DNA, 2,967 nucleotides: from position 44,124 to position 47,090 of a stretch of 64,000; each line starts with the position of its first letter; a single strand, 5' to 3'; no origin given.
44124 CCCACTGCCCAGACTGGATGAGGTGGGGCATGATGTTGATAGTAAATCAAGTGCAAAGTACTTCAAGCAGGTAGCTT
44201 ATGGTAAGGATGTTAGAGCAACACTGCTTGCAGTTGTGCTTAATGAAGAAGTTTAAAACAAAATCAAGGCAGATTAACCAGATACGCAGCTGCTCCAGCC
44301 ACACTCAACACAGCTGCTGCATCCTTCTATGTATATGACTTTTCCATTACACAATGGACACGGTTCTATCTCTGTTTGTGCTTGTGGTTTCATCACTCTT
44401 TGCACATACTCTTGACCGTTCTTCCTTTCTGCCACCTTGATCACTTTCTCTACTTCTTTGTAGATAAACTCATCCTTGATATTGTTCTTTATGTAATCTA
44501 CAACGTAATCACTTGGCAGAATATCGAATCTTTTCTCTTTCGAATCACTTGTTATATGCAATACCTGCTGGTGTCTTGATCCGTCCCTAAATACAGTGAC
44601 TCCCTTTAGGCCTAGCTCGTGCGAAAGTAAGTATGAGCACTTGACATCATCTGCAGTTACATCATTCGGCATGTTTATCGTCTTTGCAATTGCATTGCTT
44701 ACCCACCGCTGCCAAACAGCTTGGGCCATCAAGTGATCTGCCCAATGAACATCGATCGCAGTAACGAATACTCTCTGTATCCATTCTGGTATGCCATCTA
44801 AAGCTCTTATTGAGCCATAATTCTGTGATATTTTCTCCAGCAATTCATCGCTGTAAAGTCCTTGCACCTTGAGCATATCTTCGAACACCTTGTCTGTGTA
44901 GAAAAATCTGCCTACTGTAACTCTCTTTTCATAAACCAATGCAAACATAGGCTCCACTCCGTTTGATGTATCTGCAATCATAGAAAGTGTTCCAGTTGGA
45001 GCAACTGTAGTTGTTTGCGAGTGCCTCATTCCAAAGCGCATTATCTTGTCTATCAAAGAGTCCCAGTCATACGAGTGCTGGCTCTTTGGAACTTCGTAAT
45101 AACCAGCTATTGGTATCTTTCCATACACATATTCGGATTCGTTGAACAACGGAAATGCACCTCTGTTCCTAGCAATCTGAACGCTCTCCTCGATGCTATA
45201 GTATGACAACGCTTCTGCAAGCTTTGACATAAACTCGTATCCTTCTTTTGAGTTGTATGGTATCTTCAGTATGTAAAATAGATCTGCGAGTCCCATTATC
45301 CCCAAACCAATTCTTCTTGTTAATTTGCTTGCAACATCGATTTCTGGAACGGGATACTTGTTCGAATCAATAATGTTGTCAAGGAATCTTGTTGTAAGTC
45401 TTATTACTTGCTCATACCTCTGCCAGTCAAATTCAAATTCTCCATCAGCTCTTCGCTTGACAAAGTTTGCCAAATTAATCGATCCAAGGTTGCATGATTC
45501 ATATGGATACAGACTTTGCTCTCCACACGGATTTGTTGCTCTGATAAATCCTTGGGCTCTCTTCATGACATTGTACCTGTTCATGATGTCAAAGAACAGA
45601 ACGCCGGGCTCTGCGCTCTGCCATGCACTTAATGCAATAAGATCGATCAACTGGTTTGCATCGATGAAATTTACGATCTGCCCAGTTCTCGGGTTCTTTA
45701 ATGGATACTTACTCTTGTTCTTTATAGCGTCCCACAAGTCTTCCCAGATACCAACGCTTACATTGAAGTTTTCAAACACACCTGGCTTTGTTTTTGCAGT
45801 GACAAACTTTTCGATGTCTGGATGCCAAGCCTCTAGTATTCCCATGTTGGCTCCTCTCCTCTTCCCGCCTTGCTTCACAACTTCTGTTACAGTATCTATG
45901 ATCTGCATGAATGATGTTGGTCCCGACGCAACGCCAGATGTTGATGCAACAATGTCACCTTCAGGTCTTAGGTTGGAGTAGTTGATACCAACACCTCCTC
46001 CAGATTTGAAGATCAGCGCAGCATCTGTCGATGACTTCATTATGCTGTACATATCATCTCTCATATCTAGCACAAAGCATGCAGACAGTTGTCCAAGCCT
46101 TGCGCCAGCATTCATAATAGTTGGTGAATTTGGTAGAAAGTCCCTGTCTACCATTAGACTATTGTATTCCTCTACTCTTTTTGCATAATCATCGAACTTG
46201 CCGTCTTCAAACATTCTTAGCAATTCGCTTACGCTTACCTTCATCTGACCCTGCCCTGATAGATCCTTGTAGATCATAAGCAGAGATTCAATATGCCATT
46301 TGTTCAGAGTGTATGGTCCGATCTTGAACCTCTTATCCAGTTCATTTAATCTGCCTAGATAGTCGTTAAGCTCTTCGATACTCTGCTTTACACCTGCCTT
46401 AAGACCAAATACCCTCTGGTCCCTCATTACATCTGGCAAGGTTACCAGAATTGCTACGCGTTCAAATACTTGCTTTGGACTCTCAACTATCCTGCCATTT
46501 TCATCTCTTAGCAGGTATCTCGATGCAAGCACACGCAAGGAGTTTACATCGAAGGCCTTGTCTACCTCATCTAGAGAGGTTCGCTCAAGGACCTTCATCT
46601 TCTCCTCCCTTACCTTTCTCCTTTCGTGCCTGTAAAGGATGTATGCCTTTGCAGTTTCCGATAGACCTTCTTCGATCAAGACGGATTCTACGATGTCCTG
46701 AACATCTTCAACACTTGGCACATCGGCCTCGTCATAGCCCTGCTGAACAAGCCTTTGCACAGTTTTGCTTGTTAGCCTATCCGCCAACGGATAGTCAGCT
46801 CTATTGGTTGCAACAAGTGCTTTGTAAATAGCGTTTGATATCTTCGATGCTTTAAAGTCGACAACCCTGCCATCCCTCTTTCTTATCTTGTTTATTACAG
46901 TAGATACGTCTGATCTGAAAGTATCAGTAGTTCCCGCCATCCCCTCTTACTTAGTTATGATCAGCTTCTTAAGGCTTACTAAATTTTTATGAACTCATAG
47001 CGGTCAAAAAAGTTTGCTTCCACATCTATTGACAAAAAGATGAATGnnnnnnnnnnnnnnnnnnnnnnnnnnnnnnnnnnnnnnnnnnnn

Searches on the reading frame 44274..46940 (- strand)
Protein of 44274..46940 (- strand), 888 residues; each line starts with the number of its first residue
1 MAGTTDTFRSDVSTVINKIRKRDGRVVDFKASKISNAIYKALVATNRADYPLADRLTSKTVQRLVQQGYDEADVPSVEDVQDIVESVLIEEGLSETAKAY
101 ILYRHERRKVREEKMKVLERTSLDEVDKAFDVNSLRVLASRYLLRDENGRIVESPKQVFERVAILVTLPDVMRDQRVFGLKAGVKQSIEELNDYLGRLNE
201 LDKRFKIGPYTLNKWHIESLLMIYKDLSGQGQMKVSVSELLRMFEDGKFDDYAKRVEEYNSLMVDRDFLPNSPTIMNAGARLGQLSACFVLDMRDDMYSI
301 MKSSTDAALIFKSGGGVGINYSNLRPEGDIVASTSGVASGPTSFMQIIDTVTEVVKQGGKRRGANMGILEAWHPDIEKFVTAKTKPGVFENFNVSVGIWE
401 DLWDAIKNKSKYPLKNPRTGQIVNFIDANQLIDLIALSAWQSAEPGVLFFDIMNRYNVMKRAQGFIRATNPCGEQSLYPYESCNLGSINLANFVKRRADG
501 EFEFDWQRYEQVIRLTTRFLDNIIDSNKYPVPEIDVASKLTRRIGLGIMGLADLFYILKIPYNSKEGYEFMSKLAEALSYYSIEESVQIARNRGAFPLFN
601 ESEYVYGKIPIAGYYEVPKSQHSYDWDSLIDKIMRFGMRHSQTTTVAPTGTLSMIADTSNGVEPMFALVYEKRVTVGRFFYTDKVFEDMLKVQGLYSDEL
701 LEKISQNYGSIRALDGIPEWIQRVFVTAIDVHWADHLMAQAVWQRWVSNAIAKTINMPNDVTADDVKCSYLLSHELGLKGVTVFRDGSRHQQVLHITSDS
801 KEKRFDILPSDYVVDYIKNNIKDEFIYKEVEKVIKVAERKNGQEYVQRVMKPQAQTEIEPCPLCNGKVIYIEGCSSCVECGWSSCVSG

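Call 41: search_protein_families(library=pfam, proteins=[window:44274-46940:-], max_evalue=0.001)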
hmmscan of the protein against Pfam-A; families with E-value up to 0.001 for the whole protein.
window:44274-46940:- (888 aa): 3 families
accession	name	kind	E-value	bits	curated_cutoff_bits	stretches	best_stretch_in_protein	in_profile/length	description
PF02867.20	Ribonuc_red_lgC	-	2.7e-148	495.3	23.9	1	286-783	1-522/523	Ribonucleotide reductase, barrel domain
PF03477.21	ATP-cone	-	5.7e-22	78.5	25.8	1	18-108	2-87/88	ATP cone domain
PF00317.26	Ribonuc_red_lgN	-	1.1e-17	64.2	28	1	129-282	2-76/77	Ribonucleotide reductase, all-alpha domain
